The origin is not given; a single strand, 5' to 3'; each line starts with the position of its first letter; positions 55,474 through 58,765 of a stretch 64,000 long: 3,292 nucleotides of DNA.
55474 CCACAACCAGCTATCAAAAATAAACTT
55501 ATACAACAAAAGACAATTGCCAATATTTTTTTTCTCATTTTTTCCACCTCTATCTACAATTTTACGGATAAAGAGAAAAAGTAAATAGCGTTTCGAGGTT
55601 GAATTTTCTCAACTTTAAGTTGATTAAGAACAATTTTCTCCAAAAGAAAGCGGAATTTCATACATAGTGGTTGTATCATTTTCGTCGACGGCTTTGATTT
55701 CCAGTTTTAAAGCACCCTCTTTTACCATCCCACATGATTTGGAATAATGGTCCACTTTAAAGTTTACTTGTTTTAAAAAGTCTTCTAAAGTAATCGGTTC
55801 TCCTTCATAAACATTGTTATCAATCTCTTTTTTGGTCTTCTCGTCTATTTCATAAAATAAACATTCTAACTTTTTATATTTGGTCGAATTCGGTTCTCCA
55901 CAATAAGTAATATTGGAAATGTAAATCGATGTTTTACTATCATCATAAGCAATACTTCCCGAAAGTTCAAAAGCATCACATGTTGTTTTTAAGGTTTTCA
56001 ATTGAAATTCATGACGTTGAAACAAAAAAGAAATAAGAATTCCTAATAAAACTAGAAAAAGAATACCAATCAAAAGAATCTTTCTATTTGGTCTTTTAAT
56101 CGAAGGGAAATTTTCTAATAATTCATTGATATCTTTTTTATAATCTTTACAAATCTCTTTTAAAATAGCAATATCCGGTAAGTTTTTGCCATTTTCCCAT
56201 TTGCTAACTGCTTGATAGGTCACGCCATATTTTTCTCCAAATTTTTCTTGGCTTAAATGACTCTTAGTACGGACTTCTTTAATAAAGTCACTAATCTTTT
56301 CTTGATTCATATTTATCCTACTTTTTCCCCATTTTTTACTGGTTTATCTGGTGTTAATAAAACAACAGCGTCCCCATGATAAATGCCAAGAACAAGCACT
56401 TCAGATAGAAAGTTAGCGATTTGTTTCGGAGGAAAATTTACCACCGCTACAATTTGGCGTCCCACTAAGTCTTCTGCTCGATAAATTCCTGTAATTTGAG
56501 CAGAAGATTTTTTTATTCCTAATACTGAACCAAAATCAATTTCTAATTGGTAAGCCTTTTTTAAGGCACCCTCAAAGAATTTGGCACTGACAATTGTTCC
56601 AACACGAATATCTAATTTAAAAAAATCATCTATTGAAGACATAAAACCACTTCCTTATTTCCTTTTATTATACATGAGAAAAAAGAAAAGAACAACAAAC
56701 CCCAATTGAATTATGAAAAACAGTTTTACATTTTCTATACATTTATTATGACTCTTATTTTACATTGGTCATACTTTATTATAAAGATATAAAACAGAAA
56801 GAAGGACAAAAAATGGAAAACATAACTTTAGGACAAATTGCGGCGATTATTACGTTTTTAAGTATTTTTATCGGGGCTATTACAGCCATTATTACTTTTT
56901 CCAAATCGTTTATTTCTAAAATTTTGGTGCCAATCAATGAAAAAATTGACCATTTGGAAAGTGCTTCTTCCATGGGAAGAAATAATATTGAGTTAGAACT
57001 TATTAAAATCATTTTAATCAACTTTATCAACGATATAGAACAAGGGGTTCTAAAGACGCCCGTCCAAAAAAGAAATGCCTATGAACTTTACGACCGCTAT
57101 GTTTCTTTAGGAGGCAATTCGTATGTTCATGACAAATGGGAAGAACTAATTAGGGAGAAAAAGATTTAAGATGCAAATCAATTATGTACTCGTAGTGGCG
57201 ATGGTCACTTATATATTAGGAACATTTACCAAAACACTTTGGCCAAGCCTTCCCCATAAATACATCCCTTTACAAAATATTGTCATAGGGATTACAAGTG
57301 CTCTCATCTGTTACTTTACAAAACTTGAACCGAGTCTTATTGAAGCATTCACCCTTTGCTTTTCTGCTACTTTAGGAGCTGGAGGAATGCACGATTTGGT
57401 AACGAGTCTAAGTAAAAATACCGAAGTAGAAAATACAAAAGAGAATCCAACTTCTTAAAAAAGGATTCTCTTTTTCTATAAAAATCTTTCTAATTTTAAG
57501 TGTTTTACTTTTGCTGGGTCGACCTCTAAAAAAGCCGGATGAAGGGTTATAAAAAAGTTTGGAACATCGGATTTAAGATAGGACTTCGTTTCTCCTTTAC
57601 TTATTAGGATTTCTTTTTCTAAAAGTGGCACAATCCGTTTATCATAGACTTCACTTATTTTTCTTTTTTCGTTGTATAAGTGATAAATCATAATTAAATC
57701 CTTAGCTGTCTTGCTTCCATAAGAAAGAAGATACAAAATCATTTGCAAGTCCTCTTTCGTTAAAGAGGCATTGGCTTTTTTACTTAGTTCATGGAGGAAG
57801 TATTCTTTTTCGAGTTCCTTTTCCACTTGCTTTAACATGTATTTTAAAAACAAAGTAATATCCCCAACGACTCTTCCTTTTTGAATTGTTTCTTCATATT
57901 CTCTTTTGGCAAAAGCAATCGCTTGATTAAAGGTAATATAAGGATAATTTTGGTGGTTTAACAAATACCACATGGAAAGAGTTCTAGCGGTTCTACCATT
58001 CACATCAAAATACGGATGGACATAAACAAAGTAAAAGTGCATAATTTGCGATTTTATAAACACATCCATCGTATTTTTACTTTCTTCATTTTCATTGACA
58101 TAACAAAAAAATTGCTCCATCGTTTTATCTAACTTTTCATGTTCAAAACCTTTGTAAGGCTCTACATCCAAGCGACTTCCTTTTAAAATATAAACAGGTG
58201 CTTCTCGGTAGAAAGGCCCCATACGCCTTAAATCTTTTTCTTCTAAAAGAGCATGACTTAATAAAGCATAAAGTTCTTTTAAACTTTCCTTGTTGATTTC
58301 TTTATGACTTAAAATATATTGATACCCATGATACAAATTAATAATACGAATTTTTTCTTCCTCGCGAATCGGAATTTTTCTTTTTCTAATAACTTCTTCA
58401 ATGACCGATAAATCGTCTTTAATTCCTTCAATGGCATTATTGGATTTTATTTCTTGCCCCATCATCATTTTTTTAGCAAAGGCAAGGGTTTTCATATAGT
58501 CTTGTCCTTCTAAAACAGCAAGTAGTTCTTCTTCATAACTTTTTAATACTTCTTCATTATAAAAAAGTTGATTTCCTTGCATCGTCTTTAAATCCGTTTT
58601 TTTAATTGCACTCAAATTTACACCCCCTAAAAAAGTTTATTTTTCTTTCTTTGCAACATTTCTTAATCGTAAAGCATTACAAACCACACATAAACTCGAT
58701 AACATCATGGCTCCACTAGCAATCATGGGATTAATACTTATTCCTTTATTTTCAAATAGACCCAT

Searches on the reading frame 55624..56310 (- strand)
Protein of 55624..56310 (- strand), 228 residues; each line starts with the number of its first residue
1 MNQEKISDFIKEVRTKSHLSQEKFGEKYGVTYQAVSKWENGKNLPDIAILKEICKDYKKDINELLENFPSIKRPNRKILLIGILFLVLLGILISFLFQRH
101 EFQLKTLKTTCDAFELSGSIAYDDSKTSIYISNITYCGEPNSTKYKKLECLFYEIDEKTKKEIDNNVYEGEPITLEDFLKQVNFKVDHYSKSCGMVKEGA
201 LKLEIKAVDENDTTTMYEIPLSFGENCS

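Call 54: search_protein_families(library=pfam, max_evalue=0.001, proteins=[window:55624-56310:-])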
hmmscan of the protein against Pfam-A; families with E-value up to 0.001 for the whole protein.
window:55624-56310:- (228 aa): 5 families
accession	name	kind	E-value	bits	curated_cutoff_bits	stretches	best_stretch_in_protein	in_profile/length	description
PF01381.28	HTH_3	-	3.5e-13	49.8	23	1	10-64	1-55/55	Helix-turn-helix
PF15731.11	MqsA_antitoxin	-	3.8e-05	24.2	30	1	7-51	71-115/131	Antitoxin component of bacterial toxin-antitoxin system, MqsA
PF12844.13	HTH_19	-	8e-05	22.9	30.2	1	9-65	3-59/64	Helix-turn-helix domain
PF22495.2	HTH_92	-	0.00012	21.7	27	1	11-46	1-36/45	RsaL-like HTH domain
PF13560.12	HTH_31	-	0.00032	21.4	27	1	8-55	4-52/64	Helix-turn-helix domain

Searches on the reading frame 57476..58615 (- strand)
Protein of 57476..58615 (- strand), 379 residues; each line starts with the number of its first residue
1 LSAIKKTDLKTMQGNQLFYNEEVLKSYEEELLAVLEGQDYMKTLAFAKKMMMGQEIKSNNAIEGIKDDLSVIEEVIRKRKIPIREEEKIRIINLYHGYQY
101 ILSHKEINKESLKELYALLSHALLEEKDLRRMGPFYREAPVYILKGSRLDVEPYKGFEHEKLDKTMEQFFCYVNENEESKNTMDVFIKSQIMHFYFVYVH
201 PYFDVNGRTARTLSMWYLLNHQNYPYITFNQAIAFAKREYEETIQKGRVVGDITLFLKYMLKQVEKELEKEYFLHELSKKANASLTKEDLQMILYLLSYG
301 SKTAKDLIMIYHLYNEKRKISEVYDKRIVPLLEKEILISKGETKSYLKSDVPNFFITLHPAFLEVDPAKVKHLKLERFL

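Call 54: search_protein_families(library=pfam, max_evalue=0.001, proteins=[window:57476-58615:-])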
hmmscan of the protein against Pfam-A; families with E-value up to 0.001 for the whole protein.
window:57476-58615:- (379 aa): 1 family
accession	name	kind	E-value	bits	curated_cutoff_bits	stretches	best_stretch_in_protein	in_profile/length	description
PF02661.23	Fic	-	1.1e-08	36.3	24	1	113-218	8-93/93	Fic/DOC family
